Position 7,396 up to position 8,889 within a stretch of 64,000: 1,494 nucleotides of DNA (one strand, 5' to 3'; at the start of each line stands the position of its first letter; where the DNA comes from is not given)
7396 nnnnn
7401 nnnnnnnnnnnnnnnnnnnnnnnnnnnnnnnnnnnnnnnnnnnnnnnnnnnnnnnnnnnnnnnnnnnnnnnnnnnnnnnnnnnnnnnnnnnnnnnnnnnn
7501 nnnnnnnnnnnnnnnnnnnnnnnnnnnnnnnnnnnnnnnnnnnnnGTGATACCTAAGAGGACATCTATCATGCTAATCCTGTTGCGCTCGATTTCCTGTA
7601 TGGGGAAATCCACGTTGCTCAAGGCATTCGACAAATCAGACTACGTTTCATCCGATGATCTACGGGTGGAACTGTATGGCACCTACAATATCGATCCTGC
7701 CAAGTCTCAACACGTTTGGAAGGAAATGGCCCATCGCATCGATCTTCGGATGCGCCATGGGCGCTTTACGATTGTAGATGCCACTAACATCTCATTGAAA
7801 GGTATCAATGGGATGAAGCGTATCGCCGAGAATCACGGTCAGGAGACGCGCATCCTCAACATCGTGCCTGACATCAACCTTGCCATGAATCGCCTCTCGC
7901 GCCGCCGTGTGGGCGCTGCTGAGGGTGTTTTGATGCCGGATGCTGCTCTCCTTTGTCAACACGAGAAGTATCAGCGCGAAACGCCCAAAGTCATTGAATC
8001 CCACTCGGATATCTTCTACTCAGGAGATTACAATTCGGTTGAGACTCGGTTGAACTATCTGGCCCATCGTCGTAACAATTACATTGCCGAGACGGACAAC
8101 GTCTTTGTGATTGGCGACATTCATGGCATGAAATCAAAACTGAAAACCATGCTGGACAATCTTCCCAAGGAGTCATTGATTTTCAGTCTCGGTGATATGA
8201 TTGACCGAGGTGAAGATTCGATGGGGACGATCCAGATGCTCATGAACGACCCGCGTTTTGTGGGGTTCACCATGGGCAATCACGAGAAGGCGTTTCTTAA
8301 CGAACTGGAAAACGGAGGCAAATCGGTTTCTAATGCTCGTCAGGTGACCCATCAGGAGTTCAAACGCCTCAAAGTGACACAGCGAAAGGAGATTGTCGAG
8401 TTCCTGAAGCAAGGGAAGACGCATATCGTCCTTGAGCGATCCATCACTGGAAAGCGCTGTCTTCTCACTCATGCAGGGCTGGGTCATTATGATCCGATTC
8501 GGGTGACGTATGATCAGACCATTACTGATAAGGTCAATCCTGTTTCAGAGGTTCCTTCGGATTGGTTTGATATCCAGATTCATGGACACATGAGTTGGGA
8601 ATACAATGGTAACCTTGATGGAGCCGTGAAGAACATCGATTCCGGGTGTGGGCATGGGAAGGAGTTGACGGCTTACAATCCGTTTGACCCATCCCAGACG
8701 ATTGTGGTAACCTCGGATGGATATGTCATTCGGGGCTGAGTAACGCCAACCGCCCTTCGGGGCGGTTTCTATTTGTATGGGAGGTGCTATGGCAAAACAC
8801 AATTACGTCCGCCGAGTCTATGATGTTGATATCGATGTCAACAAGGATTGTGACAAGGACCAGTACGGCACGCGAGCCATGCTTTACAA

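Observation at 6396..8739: RNA-repair cassette: an Rnl1-like ligase next to a kinase fused to a calcineurin-type phosphatase, unlike T4 Pnk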

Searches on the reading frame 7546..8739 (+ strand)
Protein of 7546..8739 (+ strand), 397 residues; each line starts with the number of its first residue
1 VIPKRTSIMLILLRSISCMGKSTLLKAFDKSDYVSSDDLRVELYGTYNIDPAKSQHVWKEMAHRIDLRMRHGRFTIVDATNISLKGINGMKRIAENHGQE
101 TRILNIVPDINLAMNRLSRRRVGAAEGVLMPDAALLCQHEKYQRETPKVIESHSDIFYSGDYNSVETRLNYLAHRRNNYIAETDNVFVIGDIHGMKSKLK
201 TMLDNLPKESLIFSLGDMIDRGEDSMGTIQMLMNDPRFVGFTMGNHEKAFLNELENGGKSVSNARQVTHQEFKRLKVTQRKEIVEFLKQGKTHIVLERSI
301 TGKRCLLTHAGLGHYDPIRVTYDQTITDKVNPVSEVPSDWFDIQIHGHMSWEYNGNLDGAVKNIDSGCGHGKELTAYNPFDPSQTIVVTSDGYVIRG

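Call 3: search_protein_families(library=pfam, proteins=[window:7546-8739:+], max_evalue=0.1)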
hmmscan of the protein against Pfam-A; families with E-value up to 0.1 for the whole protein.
window:7546-8739:+ (397 aa): 5 families
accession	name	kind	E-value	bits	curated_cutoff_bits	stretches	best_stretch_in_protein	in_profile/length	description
PF13671.12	AAA_33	-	1.6e-12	48.4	27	1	10-143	1-141/143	AAA domain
PF00149.33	Metallophos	-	2.8e-10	41.4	21.5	1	186-359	3-167/191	Calcineurin-like phosphoesterase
PF12850.12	Metallophos_2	-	0.017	15.6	27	1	186-332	3-102/154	Calcineurin-like phosphoesterase superfamily domain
PF13233.12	Complex1_LYR_2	-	0.034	15.3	22.3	1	263-299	22-60/80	Complex1_LYR-like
PF03668.21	RapZ-like_N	-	0.079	13.2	25.4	0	9-81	2-74/158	RapZ-like N-terminal domain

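Call 4: search_protein_families(library=phrogs, proteins=[window:7546-8739:+], max_evalue=0.01)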
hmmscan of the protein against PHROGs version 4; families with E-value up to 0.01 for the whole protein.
window:7546-8739:+ (397 aa): 9 families
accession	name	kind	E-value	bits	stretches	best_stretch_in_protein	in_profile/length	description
phrog_246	-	other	6.5e-33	115.4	1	10-378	9-381/417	NinI-like serine-threonine phosphatase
phrog_8238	-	DNA, RNA and nucleotide metabolism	2.3e-28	99.8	1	10-352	4-350/737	RNA ligase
phrog_2071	-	other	3.6e-10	41.1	1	7-206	15-183/282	ATPase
phrog_505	-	other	2.1e-09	38.3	1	10-151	4-149/295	polynucleotide kinase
phrog_20114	-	other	3.8e-07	31.5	1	184-254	3-77/131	phosphoesterase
phrog_9096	-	unknown function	5e-06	27.5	1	183-258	12-88/157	-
phrog_1649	-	other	8.8e-05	22.3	1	165-284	17-135/308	metallo-phosphoesterase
phrog_6931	-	unknown function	0.0006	20.1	1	9-120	186-308/343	-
phrog_547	-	other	0.0019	18.3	0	158-272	52-133/245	phosphoesterase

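Call 5: search_protein_families(library=ncbifam, proteins=[window:7546-8739:+], max_evalue=0.1)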
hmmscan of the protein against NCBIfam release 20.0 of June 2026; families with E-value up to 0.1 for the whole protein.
window:7546-8739:+ (397 aa): 7 families
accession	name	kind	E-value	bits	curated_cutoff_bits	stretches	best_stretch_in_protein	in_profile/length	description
TIGR04075.1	bacter_Pnkp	equivalog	2.2e-18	65.8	750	1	7-313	7-324/851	polynucleotide kinase-phosphatase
NF001204.0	PRK00166.1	equivalog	1.8e-15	57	176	1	186-313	3-124/276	symmetrical bis(5'-nucleosyl)-tetraphosphatase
NF007425.0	PRK09968.1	equivalog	8.1e-12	45.3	332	1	185-310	16-141/218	protein-serine/threonine phosphatase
NF008516.0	PRK11439.1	equivalog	6.8e-11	42.6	326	1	184-310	17-143/218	protein-serine/threonine phosphatase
NF010148.0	PRK13625.1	equivalog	8.7e-06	25.4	340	1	189-389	6-231/245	bis(5'-nucleosyl)-tetraphosphatase PrpE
TIGR00668.1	apaH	equivalog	0.00083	18.9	222.85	1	186-312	3-123/279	bis(5'-nucleosyl)-tetraphosphatase (symmetrical) ApaH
NF003828.1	PRK05416.1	equivalog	0.014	15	244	1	10-73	1-63/278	RNase adapter RapZ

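Call 7: search_solved_structures(query=window:7546-8739:+, max_evalue=0.01, show_alignments=2)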
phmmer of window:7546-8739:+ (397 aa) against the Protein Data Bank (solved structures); distinct sequences matched with E-value up to 0.01: 39.
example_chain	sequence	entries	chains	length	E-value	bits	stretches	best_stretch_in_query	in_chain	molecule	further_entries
2qjc_A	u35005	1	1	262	8.5e-08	34.7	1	183-333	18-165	Diadenosine tetraphosphatase, putative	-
1g5b_A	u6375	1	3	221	7.7e-07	31.5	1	184-258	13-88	SERINE/THREONINE PROTEIN PHOSPHATASE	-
8pq7_A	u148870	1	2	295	7.4e-05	25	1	184-254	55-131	Serine/threonine-protein phosphatase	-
7n6g_4D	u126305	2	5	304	0.00028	23.1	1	186-254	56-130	FAP15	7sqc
4j6o_A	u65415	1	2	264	0.00056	22.1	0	207-378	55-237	Metallophosphoesterase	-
6obs_A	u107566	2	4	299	0.0012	21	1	188-255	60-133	Serine/threonine-protein phosphatase PP1-alpha catalytic subunit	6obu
8a8f_A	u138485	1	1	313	0.0013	20.9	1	186-254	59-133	Serine/threonine-protein phosphatase PP1-2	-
7qwj_A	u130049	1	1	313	0.0013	20.9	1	186-254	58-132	Serine/threonine-protein phosphatase PP1-2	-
5zt0_A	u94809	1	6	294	0.0015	20.7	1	188-254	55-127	Serine/threonine-protein phosphatase PP1-alpha catalytic subunit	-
6obr_A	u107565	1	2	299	0.0017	20.5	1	188-254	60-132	Serine/threonine-protein phosphatase PP1-alpha catalytic subunit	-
1u32_A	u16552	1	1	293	0.0019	20.3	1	188-254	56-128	Serine/threonine protein phosphatase PP1-gamma catalytic subunit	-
4v0v_A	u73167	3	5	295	0.0019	20.3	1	188-254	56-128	SERINE/THREONINE-PROTEIN PHOSPHATASE PP1-GAMMA CATALYTIC SUBUNIT | PROTEIN PHOSPHATASE PP1-GAMMA CATALYTIC SUBUNIT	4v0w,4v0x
7txh_C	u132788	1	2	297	0.002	20.3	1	188-254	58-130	Serine/threonine-protein phosphatase PP1-alpha catalytic subunit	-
5zqv_A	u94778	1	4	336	0.002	20.3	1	188-254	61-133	Serine/threonine-protein phosphatase PP1-alpha catalytic subunit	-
3e7a_A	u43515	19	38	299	0.002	20.3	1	188-254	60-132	Serine/threonine-protein phosphatase PP1-alpha catalytic subunit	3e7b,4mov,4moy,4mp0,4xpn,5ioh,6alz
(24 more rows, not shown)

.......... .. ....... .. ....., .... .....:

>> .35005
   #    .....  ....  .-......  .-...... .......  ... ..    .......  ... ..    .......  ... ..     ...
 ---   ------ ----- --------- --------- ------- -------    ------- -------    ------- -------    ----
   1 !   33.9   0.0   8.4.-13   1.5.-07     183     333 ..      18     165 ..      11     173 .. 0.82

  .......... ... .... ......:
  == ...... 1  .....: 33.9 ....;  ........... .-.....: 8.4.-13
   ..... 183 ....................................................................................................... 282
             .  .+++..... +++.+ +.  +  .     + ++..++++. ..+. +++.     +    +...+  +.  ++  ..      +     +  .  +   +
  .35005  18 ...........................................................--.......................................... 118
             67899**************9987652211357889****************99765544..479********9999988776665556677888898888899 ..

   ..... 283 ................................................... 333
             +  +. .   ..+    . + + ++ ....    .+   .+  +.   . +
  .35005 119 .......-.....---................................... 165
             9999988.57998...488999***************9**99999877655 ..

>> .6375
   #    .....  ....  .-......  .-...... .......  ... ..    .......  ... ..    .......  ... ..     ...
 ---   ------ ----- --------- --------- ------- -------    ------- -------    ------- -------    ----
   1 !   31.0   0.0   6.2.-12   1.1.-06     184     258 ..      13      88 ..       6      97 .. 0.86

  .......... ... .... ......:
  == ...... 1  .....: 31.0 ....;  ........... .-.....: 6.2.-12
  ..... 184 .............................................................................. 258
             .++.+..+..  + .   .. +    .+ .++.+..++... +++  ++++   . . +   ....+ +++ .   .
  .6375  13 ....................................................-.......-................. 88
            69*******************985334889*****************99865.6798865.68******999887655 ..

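Call 9: search_dna_similar(query=window:7546-8739:+, collection=phages, mode=protein, max_rows=40)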
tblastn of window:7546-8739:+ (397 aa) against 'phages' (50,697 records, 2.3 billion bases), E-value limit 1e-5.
Records with a match: 151; places in all: 151; records where one place covers at least 80% of the query: 72.
Best place of each record, by identity: <60% 151.
By first word of the organism name: Staphylococcus 74; Escherichia 17; Vibrio 16; Bacillus 8; Sinorhizobium 6; Fusobacterium 5; Brochothrix 4; Klebsiella 4; Bacteriophage 4; Mammaliicoccus 2; and 7 more.
By host as written in the record: Staphylococcus sp. 20; - 19; Staphylococcus aureus 7; Escherichia coli 7; Staphylococcus epidermidis F12 6; Staphylococcus epidermidis 6; Sinorhizobium meliloti 5; Mammaliicoccus vitulinus C6867 4; and 51 more.
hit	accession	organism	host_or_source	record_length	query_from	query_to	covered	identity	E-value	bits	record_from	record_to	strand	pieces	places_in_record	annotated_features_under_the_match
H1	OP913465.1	Mammaliicoccus virus vB_MscM-PMS2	Mammaliicoccus sciuri KCTC 43031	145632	10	377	93%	26.0%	6e-12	73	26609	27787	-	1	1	RNA ligase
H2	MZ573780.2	Mammaliicoccus phage vB_MscM-PMS3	Mammaliicoccus sciuri KCTC 43031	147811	10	377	93%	26.0%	6e-12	73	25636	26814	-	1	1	polynucleotide kinase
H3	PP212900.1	Staphylococcus phage PT1-1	Staphylococcus chromogenes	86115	10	387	95%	24.9%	6e-11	70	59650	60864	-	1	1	putative serine/threonine protein phosphatase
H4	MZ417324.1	Staphylococcus phage PG-2021_22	Mammaliicoccus sciuri C6854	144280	10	377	93%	25.5%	2e-11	72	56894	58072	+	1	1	record has no annotation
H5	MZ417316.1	Staphylococcus phage PG-2021_12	Mammaliicoccus vitulinus C6867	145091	10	377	93%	25.5%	2e-11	72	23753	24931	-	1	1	record has no annotation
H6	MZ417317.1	Staphylococcus phage PG-2021_14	Mammaliicoccus vitulinus C6867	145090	10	377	93%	25.5%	2e-11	72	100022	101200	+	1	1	record has no annotation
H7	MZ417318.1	Staphylococcus phage PG-2021_15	Staphylococcus xylosus M1997-2/10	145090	10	377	93%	25.5%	2e-11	72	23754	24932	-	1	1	record has no annotation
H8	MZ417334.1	Staphylococcus phage PG-2021_41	Mammaliicoccus sciuri C6854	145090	10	377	93%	25.5%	2e-11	72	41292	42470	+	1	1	record has no annotation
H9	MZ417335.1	Staphylococcus phage PG-2021_43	Mammaliicoccus sciuri C6854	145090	10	377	93%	25.5%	2e-11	72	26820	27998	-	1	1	record has no annotation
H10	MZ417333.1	Staphylococcus phage PG-2021_40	Mammaliicoccus vitulinus C6867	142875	10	377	93%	25.5%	2e-11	72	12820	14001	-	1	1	record has no annotation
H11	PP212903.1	Staphylococcus phage PT94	Staphylococcus chromogenes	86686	10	387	95%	24.7%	6e-11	70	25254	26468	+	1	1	putative serine/threonine protein phosphatase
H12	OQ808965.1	Fusobacterium phage vB_FnuS_FNU3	Fusobacterium nucleatum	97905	10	362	89%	25.8%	1e-12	76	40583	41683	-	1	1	putative RNA ligase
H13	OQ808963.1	Fusobacterium phage vB_FnuS_FNU2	Fusobacterium nucleatum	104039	10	362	89%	25.8%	1e-12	76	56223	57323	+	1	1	putative metallophosphoesterase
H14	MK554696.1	Fusobacterium phage Fnu1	Fusobacterium nucleatum ATCC 10953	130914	10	362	89%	25.8%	1e-12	76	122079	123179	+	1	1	metallophosphoesterase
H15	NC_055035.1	Fusobacterium phage Fnu1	Fusobacterium nucleatum ATCC 10953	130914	10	362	89%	25.8%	1e-12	76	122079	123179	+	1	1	RNA ligase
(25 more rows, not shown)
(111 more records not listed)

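Call 17: find_homologous_proteins(query=window:7546-8739:+, max_evalue=0.00001)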
Query window:7546-8739:+ (397 aa): 6 proteins with E <= 0.00001 among 3658 candidates.
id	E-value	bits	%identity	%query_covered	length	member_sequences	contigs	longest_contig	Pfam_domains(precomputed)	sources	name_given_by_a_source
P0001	1.8e-256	868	100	95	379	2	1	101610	PF00149.34,PF13671.13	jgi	-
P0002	5.5e-102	360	47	97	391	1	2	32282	PF13671.13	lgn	-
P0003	2.8e-90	321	41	94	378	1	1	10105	PF00149.34,PF13671.13,PF08433.17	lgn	-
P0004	4.4e-89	317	41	97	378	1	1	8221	PF00149.34,PF13671.13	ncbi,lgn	-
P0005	4.2e-86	307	41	97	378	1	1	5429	PF00149.34,PF13671.13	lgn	-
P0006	6.8e-77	277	38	93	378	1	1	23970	PF00149.34,PF13671.13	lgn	-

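Call 20: find_encoding_contigs(protein=P0002, flank=6000, max_places=3)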
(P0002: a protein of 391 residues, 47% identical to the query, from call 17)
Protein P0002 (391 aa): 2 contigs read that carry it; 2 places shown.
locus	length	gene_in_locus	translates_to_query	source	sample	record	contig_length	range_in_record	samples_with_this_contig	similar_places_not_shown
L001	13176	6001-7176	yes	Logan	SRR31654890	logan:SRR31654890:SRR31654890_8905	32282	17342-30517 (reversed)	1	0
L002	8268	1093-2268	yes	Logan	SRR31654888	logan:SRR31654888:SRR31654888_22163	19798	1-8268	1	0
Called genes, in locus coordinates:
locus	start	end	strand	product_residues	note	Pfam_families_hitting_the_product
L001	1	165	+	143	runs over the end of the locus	-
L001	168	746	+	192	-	-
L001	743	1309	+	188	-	-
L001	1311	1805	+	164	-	-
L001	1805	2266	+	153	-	-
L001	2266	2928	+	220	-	-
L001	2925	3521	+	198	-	-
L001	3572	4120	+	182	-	-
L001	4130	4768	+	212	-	-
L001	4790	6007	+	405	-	PF09511:RNA_lig_T4_1 (weak)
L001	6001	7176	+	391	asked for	PF13671:AAA_33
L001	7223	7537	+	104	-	-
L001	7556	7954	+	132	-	-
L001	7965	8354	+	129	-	-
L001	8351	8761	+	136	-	-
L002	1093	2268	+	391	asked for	PF13671:AAA_33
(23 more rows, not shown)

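Call 21: find_encoding_contigs(protein=P0006, flank=6000, max_places=3)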
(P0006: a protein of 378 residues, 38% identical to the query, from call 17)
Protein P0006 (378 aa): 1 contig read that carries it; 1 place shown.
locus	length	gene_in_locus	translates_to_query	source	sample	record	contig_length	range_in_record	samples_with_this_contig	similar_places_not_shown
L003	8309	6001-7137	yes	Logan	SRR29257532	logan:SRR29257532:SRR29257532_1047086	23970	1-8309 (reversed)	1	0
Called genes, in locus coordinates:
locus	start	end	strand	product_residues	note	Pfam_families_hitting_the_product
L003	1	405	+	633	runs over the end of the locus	PF00270:DEAD, PF04851:ResIII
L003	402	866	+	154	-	-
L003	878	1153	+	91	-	-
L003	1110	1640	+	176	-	PF07733:DNA_pol3_alpha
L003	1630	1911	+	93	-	-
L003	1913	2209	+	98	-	-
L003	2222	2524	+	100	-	PF22887:DUF7022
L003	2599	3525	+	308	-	PF05496:RuvB_N (weak), PF13177:DNA_pol3_delta2 (faint), PF00004:AAA, PF13173:AAA_14 (weak)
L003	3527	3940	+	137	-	-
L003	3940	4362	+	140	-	-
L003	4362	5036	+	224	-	-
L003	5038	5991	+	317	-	PF09511:RNA_lig_T4_1 (faint)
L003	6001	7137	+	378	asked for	PF13671:AAA_33, PF00149:Metallophos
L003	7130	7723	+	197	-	-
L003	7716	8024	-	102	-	-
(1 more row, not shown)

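Call 22: find_encoding_contigs(protein=P0003, flank=6000, max_places=3)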
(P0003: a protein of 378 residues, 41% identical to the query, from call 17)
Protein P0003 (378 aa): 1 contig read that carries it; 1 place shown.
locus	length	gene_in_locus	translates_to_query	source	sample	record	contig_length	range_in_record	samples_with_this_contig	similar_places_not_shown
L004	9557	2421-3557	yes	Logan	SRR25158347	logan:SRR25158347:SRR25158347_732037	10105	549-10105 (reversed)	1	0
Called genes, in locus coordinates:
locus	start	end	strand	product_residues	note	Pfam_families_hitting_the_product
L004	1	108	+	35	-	?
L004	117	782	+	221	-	-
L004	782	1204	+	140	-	-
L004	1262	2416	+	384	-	PF09511:RNA_lig_T4_1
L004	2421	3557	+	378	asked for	PF08433:KTI12 (weak), PF13671:AAA_33, PF00149:Metallophos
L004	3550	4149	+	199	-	-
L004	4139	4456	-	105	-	-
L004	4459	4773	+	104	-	-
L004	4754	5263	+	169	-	-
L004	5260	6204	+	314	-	-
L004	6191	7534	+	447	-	PF03796:DnaB_C (weak)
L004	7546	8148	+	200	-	-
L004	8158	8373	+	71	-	-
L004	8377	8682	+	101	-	-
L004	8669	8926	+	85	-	-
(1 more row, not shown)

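Call 23: find_encoding_contigs(protein=P0004, flank=6000, max_places=3)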
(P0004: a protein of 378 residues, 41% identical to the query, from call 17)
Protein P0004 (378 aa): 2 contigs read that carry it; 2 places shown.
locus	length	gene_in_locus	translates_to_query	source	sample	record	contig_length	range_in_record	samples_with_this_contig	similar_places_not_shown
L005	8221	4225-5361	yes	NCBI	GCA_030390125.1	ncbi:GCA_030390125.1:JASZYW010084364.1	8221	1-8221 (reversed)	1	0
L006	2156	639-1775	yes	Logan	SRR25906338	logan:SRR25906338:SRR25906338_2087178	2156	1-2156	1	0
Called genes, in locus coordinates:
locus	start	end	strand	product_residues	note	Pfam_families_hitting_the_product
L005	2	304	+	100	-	?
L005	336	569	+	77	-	-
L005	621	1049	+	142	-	-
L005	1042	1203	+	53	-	-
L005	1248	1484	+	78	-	-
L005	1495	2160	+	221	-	-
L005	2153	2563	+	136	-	-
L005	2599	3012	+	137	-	-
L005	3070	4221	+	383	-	PF09511:RNA_lig_T4_1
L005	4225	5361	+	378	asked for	PF13671:AAA_33, PF00149:Metallophos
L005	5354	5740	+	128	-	-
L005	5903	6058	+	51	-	-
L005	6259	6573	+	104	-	-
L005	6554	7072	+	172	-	-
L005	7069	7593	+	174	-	-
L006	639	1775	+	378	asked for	PF13671:AAA_33, PF00149:Metallophos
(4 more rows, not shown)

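Call 24: search_dna_similar(query=window:7570-8739:+, collection=phages, mode=protein, max_rows=60, rows=spread)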
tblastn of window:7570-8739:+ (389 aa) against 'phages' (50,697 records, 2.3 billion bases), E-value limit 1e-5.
Records with a match: 151; places in all: 151; records where one place covers at least 80% of the query: 72.
Best place of each record, by identity: <60% 151.
By first word of the organism name: Staphylococcus 74; Escherichia 17; Vibrio 16; Bacillus 8; Sinorhizobium 6; Fusobacterium 5; Brochothrix 4; Klebsiella 4; Bacteriophage 4; Mammaliicoccus 2; and 7 more.
By host as written in the record: Staphylococcus sp. 20; - 19; Staphylococcus aureus 7; Escherichia coli 7; Staphylococcus epidermidis F12 6; Staphylococcus epidermidis 6; Sinorhizobium meliloti 5; Mammaliicoccus vitulinus C6867 4; and 51 more.
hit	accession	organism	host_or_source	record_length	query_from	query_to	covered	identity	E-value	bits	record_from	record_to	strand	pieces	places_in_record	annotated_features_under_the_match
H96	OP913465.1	Mammaliicoccus virus vB_MscM-PMS2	Mammaliicoccus sciuri KCTC 43031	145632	2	369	95%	26.0%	7e-12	73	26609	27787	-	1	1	RNA ligase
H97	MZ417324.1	Staphylococcus phage PG-2021_22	Mammaliicoccus sciuri C6854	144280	2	369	95%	25.5%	2e-11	72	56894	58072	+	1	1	record has no annotation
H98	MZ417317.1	Staphylococcus phage PG-2021_14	Mammaliicoccus vitulinus C6867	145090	2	369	95%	25.5%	2e-11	72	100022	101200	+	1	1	record has no annotation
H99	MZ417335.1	Staphylococcus phage PG-2021_43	Mammaliicoccus sciuri C6854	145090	2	369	95%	25.5%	2e-11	72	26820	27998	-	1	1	record has no annotation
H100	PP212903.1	Staphylococcus phage PT94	Staphylococcus chromogenes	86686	2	379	97%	24.7%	7e-11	70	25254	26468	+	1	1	putative serine/threonine protein phosphatase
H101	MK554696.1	Fusobacterium phage Fnu1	Fusobacterium nucleatum ATCC 10953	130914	2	354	91%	25.8%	1e-12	76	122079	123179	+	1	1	metallophosphoesterase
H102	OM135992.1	Brochothrix phage ADU4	Brochothrix thermosphacta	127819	2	355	91%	25.4%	5e-15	83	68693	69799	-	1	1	hypothetical protein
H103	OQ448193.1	Staphylococcus phage 80A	Staphylococcus epidermidis COB-Sec1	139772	2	340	87%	26.2%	2e-10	69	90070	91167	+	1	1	RNA ligase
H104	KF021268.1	Staphylococcus phage phiIBB-SEP1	Staphylococcus epidermidis 9142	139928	2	340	87%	26.2%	2e-10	69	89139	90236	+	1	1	hypothetical protein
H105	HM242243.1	Brochothrix phage A9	Brochothrix thermosphacta HER1187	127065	2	355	91%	24.9%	9e-15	82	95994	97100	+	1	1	gp147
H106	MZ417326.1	Staphylococcus phage PG-2021_27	Staphylococcus aureus Twort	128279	2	368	94%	23.9%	1e-10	69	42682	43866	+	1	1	record has no annotation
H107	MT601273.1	Bacillus phage vB_BsuS-Goe12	Bacillus subtilis Delta6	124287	2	354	91%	24.7%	5e-13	77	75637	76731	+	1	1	hypothetical: hypothetical protein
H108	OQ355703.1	Staphylococcus phage vB_SepM_BE25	Staphylococcus epidermidis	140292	2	340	87%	25.5%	2e-9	65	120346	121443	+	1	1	RNA ligase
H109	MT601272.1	Bacillus phage vB_BsuS-Goe11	Bacillus subtilis Delta6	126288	2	354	91%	24.4%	5e-13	77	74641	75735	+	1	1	hypothetical: hypothetical protein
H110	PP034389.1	Staphylococcus phage CF9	Staphylococcus epidermidis PJI isolate 9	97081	2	340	87%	25.1%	3e-11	71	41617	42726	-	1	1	RNA ligase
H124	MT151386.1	Staphylococcus phage Twort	Staphylococcus hyicus DSM-17421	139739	2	340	87%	24.4%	3e-9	65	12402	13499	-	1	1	RNA ligase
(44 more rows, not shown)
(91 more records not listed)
